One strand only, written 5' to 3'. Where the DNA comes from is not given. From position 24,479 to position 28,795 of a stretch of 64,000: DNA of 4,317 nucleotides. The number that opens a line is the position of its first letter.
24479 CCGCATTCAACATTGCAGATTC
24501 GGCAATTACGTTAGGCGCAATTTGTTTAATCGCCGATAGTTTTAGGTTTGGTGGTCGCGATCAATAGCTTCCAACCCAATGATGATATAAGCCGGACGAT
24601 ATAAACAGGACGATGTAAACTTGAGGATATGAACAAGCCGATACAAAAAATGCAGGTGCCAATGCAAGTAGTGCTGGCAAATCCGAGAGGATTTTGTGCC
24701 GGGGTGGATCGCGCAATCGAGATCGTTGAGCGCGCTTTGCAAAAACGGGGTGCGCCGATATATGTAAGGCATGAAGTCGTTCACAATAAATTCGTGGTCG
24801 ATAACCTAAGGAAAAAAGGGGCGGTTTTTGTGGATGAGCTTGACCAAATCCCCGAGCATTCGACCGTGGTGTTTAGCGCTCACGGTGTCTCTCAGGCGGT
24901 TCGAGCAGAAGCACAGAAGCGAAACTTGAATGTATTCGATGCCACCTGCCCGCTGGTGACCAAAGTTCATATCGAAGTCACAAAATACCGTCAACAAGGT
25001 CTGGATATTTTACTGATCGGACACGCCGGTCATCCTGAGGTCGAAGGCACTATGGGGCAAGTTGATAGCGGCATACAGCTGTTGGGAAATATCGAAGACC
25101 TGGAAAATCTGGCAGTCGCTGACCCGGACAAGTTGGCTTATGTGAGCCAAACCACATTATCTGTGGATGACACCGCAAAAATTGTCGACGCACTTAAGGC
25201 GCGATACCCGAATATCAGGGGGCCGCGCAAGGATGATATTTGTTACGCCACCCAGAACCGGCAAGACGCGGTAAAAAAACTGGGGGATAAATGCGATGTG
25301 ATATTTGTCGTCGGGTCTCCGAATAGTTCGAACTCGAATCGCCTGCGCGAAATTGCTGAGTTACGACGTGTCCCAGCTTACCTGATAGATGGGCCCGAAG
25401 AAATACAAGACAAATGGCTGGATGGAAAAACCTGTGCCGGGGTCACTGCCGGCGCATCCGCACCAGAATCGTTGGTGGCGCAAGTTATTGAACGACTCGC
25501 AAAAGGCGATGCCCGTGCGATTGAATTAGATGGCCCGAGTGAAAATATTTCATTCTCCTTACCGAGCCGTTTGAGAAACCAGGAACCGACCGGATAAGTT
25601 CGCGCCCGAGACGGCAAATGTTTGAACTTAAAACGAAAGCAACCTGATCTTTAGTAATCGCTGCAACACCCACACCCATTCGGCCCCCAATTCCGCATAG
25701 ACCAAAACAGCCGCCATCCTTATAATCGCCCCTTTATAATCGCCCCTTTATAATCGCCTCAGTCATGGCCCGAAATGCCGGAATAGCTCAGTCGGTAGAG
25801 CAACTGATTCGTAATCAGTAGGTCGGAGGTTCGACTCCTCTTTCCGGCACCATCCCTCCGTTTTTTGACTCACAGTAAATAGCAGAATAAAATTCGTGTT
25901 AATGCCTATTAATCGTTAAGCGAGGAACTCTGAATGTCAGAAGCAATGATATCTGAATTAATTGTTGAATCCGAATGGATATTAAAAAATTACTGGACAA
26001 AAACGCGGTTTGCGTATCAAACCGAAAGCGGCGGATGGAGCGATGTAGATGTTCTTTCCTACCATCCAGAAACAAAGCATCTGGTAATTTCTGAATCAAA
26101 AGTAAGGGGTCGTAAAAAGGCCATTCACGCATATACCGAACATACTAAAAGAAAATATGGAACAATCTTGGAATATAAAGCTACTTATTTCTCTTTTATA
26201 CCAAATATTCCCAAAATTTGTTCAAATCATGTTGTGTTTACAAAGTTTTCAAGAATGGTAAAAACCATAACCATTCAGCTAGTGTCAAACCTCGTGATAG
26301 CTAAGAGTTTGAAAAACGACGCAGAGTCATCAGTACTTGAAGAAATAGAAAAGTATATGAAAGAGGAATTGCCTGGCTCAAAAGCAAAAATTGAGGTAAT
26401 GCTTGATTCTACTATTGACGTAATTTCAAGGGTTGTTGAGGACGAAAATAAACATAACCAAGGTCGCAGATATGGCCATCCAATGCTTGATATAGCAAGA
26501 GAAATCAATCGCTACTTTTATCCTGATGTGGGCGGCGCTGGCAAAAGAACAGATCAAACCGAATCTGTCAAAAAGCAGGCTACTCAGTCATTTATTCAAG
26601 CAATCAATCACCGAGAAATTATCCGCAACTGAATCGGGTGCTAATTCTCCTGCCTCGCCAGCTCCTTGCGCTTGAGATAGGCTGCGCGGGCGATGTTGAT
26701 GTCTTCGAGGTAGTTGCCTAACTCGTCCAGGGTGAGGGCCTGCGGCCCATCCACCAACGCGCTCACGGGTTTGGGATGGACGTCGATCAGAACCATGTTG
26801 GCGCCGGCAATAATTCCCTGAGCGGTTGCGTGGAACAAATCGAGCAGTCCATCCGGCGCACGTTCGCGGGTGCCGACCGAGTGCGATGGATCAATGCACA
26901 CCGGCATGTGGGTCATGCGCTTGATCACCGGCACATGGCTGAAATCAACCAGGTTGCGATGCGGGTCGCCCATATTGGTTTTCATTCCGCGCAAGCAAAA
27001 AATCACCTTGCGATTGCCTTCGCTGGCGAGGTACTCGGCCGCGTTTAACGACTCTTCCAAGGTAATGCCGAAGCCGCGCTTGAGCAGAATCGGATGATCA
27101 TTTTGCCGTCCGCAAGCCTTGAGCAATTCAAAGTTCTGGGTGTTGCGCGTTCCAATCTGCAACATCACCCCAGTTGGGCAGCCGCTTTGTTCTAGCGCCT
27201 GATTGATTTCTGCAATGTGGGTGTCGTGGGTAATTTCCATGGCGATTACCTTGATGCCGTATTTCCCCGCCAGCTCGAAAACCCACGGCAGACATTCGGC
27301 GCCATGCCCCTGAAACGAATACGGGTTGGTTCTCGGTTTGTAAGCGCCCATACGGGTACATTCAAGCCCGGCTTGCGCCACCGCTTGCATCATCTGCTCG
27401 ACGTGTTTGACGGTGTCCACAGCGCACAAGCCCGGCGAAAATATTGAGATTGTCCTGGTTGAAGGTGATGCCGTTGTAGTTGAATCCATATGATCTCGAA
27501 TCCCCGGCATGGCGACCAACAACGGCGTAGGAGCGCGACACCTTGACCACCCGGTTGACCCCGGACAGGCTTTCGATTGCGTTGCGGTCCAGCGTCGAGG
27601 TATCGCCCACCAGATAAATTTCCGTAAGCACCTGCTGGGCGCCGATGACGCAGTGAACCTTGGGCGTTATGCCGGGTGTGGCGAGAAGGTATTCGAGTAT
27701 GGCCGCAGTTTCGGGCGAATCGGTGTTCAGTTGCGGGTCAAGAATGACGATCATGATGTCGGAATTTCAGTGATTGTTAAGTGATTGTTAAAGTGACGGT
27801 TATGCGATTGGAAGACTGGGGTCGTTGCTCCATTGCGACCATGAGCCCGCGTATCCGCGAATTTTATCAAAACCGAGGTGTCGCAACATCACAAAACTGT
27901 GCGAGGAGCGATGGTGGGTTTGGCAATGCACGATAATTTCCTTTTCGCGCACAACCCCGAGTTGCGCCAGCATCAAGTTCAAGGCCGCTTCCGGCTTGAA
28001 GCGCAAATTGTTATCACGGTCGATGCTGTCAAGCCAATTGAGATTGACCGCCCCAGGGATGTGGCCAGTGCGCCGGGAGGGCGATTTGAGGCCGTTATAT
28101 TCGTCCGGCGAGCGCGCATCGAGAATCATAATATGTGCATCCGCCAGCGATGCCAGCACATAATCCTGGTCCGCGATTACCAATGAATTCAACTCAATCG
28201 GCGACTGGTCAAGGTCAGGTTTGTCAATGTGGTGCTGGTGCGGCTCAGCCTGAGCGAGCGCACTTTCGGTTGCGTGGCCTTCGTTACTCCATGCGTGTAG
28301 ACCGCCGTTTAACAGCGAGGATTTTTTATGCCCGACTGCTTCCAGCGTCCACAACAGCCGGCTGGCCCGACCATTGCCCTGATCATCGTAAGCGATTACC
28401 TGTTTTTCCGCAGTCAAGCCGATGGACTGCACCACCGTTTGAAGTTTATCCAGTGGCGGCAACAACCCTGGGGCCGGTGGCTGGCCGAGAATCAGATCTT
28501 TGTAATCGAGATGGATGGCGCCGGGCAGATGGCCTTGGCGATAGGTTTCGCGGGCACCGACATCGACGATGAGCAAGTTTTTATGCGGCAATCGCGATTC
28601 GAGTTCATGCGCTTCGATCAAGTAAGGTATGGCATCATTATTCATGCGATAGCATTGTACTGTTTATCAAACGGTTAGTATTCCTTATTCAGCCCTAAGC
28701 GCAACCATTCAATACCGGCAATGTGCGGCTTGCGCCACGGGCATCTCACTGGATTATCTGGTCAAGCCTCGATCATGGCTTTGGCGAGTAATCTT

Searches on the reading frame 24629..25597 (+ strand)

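Call 69: search_protein_families(library=pfam, proteins=[window:24629-25597:+], max_evalue=0.00001)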
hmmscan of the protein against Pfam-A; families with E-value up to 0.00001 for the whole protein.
window:24629-25597:+ (322 aa): 1 family
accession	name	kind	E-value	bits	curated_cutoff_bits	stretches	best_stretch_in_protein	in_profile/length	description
PF02401.23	LYTB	-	5.7e-100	334.4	24.5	1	14-290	1-266/267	LytB protein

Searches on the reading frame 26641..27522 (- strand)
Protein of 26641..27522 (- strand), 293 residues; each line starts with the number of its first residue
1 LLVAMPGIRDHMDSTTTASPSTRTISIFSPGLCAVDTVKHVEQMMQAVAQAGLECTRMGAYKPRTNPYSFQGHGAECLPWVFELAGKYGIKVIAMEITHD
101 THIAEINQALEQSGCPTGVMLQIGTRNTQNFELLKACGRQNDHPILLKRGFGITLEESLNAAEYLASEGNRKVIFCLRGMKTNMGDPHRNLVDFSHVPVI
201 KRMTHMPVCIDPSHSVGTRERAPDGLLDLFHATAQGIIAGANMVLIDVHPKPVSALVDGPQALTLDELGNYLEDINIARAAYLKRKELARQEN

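Call 69: search_protein_families(library=pfam, proteins=[window:26641-27522:-], max_evalue=0.00001)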
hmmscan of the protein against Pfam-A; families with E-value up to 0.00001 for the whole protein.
window:26641-27522:- (293 aa): 1 family
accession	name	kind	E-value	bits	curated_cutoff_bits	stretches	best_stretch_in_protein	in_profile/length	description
PF00793.26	DAHP_synth_1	-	6.3e-44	150.3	25.5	1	31-271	23-257/270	DAHP synthetase I family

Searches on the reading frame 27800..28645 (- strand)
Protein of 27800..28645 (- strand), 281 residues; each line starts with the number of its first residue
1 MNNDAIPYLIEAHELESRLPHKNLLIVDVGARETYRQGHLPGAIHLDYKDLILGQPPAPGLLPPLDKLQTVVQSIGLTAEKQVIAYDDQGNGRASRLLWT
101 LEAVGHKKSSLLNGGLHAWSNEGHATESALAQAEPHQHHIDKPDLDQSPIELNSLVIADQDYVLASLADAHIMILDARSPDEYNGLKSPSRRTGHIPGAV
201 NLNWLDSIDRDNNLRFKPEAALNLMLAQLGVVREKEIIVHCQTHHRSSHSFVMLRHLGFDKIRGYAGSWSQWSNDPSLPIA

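Call 69: search_protein_families(library=pfam, proteins=[window:27800-28645:-], max_evalue=0.00001)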
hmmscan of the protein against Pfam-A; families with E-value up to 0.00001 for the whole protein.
window:27800-28645:- (281 aa): 1 family
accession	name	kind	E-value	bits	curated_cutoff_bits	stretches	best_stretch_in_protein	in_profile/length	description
PF00581.25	Rhodanese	-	4.6e-36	123.8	22.2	2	160-274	2-101/102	Rhodanese-like domain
